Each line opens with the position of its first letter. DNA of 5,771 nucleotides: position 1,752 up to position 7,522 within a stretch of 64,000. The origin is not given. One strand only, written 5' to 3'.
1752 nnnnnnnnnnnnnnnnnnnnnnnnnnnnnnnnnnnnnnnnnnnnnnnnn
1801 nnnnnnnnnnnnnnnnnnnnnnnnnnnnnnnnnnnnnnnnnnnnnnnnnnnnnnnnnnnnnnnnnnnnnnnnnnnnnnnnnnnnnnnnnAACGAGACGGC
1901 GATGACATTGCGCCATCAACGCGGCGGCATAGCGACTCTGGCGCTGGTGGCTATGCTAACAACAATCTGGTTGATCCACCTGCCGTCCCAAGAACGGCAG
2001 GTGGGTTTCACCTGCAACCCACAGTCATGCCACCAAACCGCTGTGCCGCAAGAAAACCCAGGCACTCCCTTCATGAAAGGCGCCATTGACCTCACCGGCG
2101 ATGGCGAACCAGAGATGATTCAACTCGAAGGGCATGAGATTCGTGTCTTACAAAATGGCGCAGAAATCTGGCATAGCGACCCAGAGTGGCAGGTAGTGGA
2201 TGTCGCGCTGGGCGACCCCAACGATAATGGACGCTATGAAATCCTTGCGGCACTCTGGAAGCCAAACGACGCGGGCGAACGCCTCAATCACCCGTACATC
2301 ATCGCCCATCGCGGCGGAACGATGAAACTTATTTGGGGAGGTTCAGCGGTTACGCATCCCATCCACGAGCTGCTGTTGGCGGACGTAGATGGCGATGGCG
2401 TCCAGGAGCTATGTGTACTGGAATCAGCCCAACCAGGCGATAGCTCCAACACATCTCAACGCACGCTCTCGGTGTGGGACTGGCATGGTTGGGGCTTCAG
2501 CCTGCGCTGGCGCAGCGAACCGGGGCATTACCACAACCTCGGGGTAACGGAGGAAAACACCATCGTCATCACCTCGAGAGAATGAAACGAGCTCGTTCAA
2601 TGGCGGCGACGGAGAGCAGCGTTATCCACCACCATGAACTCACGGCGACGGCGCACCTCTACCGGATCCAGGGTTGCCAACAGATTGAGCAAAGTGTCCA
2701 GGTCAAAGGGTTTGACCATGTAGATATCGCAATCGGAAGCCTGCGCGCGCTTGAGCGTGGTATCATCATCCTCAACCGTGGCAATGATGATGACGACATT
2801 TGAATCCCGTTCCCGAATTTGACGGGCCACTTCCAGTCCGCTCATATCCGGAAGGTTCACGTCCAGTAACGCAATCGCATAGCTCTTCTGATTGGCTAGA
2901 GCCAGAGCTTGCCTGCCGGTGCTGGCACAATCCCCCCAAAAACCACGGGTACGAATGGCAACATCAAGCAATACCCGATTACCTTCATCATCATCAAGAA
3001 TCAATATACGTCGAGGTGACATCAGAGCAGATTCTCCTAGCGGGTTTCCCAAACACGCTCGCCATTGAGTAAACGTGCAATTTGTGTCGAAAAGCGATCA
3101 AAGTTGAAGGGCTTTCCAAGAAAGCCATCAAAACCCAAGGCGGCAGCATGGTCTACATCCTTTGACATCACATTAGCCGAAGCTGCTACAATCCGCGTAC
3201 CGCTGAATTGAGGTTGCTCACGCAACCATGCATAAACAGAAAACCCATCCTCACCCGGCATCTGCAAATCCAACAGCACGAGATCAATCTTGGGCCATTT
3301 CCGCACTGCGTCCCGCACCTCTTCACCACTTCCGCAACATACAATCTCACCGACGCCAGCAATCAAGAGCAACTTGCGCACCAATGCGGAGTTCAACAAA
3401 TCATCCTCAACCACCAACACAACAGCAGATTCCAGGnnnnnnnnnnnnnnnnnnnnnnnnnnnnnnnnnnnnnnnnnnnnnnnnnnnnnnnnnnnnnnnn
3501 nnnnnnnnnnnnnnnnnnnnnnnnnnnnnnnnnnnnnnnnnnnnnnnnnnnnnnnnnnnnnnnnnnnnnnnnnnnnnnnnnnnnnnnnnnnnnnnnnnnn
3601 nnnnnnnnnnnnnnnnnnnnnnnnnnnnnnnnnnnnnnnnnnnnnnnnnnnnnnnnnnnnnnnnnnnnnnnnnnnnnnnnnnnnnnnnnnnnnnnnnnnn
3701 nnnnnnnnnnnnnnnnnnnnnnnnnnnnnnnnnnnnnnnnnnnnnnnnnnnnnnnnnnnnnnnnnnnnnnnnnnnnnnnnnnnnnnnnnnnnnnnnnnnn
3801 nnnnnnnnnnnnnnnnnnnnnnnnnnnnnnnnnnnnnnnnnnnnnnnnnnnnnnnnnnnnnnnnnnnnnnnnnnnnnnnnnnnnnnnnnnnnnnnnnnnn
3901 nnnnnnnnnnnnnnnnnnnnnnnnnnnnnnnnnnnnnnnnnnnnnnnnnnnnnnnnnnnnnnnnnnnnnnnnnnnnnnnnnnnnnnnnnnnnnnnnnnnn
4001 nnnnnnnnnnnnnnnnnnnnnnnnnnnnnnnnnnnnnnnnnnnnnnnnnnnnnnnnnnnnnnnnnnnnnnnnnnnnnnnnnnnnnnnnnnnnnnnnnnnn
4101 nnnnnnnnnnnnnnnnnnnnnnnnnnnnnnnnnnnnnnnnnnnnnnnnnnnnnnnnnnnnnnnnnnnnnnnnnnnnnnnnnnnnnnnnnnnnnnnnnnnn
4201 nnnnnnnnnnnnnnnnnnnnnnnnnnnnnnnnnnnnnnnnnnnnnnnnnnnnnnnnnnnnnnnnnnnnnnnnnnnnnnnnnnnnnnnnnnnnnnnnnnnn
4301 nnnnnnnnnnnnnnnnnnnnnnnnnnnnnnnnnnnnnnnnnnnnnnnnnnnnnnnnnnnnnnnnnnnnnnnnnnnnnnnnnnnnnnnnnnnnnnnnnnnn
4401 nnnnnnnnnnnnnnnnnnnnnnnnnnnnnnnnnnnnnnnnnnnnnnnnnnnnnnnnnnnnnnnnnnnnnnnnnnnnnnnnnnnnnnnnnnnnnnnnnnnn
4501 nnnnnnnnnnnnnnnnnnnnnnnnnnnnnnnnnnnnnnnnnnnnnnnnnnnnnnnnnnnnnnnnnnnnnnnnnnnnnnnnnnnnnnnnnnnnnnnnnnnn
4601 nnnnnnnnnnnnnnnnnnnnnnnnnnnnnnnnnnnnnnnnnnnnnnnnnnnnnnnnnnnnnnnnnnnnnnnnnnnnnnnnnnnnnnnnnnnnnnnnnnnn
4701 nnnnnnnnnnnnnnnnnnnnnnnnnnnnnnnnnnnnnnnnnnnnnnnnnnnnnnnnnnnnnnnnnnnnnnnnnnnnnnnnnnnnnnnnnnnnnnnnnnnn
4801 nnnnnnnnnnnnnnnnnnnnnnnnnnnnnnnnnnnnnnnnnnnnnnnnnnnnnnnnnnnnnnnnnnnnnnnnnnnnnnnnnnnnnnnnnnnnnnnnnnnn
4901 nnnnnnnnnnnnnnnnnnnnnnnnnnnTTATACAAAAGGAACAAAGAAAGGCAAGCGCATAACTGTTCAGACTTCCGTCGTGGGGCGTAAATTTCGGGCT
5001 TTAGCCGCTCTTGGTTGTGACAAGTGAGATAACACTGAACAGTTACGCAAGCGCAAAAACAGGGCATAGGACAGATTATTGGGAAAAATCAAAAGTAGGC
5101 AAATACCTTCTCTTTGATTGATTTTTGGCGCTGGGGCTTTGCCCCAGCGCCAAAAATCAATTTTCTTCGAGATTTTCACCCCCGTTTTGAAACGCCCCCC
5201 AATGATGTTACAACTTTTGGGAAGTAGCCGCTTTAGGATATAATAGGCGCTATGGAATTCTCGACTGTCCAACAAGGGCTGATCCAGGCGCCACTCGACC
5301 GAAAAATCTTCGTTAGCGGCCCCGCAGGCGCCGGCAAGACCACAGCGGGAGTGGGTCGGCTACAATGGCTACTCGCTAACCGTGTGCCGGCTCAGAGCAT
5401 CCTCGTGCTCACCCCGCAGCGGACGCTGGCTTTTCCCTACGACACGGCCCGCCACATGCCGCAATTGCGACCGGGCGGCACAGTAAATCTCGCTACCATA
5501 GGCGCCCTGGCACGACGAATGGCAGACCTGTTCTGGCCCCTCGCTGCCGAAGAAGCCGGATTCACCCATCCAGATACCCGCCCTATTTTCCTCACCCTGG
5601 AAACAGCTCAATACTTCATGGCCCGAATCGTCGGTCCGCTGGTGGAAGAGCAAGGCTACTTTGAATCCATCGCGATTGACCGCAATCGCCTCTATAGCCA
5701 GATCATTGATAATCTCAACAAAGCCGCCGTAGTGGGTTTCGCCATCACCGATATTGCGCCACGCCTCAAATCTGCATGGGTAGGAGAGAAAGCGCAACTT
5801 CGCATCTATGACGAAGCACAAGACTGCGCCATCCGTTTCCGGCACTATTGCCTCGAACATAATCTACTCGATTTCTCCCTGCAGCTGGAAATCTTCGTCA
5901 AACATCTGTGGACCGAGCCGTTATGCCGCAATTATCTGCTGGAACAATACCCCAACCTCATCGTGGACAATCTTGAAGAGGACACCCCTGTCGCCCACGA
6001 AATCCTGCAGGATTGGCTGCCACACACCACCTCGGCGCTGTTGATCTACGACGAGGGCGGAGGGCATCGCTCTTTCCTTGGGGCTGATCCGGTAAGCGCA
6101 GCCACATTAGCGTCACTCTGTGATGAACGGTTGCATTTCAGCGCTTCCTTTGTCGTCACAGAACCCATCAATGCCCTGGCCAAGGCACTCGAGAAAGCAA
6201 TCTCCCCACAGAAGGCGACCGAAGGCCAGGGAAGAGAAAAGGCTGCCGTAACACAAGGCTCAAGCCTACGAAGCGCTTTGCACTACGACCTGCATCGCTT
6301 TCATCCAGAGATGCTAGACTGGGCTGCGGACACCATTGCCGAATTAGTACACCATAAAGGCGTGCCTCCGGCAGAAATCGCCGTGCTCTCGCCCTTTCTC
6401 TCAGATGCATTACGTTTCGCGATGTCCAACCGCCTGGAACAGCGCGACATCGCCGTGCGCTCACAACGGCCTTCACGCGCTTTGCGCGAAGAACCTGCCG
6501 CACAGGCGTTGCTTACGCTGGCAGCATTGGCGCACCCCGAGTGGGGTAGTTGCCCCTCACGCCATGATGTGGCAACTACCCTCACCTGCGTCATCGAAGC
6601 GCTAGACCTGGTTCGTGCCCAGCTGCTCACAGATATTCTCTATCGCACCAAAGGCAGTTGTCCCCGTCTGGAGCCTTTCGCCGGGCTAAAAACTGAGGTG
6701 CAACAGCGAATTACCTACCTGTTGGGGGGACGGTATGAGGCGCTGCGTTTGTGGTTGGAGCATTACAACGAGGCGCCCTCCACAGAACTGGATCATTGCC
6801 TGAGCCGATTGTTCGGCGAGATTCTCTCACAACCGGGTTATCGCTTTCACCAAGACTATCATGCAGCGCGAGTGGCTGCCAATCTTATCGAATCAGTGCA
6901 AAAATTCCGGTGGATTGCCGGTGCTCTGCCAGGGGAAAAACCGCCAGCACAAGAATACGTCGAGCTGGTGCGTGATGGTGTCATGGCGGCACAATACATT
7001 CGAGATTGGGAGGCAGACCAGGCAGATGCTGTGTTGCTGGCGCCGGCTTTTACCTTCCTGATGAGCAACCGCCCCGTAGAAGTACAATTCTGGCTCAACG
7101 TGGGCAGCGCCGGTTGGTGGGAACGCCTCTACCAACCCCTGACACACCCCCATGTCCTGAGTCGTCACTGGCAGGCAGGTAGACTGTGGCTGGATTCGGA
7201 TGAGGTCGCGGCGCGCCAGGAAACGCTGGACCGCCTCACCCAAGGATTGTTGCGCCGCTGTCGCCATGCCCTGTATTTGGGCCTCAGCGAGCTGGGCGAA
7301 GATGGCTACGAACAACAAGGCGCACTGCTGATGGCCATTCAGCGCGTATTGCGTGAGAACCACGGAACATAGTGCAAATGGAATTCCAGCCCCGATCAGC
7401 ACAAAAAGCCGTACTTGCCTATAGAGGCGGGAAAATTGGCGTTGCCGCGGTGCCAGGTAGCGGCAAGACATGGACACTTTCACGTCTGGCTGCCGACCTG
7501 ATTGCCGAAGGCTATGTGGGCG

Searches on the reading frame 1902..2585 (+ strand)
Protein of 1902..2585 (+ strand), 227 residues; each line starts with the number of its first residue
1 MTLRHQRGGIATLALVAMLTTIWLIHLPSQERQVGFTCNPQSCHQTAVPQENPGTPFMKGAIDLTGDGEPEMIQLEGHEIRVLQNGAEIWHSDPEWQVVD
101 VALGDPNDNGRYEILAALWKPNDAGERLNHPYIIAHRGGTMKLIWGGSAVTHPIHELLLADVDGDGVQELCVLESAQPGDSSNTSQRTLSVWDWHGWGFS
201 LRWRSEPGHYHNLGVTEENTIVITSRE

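Call 73: search_protein_families(library=pfam, proteins=[window:1902-2585:+], max_evalue=0.001)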
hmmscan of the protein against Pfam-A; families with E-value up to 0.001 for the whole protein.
window:1902-2585:+ (227 aa): 1 family
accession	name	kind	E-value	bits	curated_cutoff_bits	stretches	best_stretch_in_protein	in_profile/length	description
PF13517.12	FG-GAP_3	-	6.4e-05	23.9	26.9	0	105-172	1-61/61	FG-GAP-like repeat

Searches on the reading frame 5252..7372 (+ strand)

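Call 73: search_protein_families(library=pfam, proteins=[window:5252-7372:+], max_evalue=0.001)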
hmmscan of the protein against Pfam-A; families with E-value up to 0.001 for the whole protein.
window:5252-7372:+ (706 aa): 1 family
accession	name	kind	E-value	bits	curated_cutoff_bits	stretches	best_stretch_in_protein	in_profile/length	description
PF00580.27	UvrD-helicase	-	1.1e-05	25.7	23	0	7-54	4-52/271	UvrD/REP helicase N-terminal domain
